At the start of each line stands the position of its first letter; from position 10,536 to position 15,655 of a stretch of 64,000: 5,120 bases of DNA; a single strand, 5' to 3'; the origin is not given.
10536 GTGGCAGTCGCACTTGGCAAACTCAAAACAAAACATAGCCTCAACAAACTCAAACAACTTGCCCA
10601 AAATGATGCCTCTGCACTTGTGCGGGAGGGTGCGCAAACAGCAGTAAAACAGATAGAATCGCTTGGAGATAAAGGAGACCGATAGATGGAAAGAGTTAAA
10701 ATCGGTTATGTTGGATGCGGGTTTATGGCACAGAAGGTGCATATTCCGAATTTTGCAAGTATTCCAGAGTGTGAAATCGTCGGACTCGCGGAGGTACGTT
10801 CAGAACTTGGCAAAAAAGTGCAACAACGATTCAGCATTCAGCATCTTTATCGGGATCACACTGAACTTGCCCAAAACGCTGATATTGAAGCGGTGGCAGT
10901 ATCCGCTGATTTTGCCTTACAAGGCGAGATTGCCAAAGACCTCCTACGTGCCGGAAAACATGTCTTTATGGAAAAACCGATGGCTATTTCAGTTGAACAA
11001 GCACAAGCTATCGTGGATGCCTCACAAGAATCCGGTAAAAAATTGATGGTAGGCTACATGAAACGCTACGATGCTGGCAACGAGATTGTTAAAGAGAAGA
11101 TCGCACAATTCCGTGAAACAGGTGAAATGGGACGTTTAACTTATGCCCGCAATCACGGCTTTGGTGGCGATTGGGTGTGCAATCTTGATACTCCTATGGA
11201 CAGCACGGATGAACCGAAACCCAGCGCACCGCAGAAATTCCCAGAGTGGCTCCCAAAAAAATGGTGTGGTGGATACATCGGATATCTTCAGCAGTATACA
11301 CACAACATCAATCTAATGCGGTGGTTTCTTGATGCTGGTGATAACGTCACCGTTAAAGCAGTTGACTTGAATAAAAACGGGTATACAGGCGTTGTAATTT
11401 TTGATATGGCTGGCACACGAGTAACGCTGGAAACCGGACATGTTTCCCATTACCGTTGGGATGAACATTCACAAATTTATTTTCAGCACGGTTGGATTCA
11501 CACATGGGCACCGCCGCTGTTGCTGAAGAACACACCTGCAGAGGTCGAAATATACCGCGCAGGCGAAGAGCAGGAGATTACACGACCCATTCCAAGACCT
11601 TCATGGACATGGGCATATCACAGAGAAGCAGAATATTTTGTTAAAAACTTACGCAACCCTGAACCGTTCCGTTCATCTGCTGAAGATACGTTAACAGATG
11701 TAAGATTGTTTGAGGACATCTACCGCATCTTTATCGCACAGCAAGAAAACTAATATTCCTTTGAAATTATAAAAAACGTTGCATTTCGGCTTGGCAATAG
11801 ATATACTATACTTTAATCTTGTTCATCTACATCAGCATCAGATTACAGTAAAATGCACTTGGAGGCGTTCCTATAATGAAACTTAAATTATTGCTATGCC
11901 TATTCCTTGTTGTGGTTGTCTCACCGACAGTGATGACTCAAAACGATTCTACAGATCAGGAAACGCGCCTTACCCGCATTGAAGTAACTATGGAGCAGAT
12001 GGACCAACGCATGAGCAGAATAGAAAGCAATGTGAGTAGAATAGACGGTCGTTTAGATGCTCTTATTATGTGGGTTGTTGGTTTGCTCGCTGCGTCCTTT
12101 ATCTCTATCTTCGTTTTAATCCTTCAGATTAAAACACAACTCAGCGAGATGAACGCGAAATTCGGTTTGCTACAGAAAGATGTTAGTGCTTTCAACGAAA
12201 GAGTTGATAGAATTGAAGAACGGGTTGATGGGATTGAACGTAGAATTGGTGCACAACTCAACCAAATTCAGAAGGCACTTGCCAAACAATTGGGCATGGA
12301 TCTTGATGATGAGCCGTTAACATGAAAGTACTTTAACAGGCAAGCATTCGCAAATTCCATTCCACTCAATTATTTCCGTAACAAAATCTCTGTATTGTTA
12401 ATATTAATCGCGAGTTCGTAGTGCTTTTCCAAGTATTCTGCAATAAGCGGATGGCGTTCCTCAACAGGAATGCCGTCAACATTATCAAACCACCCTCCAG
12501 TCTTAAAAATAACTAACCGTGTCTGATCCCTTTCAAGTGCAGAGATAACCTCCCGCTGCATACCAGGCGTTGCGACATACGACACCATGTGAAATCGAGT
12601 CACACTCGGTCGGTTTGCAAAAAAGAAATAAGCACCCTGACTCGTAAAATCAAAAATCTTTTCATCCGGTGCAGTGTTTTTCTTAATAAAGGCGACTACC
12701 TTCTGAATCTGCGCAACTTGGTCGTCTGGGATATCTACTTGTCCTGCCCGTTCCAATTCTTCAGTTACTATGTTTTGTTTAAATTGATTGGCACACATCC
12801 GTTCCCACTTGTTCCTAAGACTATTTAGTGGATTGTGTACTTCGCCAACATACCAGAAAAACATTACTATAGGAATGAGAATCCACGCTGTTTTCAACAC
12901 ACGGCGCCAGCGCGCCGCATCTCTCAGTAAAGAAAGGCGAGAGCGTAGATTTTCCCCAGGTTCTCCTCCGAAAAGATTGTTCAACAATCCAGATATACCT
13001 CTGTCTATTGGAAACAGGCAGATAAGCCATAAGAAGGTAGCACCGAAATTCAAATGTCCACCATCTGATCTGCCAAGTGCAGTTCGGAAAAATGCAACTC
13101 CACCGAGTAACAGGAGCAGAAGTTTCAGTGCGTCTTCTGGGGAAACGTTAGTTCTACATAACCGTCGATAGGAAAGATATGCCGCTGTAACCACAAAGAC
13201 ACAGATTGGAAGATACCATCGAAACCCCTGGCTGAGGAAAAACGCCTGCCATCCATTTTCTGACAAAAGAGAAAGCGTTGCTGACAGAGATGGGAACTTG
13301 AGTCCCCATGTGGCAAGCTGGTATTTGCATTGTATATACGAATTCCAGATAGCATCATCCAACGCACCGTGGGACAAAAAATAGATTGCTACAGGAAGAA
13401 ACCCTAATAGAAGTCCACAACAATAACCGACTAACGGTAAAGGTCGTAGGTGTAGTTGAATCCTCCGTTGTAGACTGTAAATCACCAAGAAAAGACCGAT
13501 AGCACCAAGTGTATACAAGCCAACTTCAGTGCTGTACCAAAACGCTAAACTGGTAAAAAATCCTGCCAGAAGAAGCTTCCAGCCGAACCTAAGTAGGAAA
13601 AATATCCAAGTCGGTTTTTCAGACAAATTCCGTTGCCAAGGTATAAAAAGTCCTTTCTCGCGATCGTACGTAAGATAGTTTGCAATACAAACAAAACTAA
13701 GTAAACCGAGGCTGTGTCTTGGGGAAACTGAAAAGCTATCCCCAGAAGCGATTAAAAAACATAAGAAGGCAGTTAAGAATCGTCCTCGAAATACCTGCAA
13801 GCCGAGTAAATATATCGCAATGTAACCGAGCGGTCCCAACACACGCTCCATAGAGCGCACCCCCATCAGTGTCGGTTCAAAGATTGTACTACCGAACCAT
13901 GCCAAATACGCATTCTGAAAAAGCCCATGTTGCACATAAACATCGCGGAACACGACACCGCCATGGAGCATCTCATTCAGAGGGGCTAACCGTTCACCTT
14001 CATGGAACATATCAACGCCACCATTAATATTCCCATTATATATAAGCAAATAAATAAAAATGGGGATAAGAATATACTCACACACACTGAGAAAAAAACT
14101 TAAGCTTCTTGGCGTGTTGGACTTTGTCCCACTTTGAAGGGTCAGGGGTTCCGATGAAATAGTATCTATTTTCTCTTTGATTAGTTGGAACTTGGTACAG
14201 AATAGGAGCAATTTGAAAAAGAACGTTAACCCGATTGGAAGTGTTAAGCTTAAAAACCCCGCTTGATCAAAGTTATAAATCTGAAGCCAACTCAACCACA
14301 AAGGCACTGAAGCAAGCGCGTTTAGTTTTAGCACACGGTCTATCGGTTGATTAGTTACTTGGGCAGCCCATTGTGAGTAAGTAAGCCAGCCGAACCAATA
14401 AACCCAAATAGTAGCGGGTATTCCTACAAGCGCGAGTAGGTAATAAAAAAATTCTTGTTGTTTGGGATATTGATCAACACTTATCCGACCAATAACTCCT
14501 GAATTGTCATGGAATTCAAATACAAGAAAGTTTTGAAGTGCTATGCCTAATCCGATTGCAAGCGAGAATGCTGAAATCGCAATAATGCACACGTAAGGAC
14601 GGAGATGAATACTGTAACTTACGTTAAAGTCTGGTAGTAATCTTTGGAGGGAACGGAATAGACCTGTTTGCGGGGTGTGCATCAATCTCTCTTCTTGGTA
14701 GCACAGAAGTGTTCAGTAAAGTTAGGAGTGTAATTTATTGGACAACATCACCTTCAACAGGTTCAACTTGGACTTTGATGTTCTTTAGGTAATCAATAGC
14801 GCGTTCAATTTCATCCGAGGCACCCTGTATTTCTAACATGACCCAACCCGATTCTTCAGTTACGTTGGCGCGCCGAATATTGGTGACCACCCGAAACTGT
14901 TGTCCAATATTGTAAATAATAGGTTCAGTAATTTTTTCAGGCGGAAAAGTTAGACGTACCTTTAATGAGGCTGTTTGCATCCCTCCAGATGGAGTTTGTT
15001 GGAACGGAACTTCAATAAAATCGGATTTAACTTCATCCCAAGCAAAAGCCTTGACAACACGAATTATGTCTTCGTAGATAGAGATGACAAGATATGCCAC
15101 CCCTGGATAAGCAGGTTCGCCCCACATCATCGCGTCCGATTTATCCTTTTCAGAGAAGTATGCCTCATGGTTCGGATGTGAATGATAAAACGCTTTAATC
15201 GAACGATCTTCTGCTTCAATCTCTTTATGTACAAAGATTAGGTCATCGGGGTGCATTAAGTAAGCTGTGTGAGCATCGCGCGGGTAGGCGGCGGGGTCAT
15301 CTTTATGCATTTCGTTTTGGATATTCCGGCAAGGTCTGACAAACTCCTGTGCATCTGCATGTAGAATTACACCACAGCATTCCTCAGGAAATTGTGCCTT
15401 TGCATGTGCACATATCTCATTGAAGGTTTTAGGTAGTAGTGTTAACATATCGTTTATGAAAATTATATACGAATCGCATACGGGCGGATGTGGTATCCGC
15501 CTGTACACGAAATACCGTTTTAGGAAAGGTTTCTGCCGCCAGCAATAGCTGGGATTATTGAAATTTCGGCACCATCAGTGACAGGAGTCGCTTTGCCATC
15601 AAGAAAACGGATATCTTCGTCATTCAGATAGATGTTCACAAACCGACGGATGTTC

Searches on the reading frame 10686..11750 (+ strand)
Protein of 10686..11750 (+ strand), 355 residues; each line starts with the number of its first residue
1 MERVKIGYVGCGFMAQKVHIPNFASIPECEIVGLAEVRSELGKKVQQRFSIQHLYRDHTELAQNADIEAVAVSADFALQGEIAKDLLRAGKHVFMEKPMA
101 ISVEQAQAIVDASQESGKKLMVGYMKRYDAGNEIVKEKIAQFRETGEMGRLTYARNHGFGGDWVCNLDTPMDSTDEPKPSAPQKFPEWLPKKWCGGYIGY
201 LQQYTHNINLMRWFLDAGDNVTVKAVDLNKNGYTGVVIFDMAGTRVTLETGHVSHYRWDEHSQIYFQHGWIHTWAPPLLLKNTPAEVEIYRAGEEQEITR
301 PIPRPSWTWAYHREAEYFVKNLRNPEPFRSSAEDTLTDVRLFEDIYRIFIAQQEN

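Call 72: search_protein_families(library=pfam, proteins=[window:10686-11750:+], max_evalue=0.00001)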
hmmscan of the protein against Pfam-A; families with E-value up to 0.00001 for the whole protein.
window:10686-11750:+ (355 aa): 1 family
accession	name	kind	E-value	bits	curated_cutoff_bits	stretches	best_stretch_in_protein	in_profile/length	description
PF01408.29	GFO_IDH_MocA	-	4.1e-24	86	24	1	5-124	2-120/120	Oxidoreductase family, NAD-binding Rossmann fold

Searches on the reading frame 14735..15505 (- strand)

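Call 72: search_protein_families(library=pfam, proteins=[window:14735-15505:-], max_evalue=0.00001)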
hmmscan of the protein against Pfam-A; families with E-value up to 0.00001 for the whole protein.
window:14735-15505:- (256 aa): 2 families
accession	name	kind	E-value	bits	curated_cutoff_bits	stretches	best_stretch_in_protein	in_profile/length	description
PF14464.11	Prok-JAB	-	4.1e-18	65.8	25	1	26-142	3-102/114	Prokaryotic homologs of the JAB domain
PF09383.16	NIL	-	6.7e-15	55.2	24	1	183-248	3-72/73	NIL domain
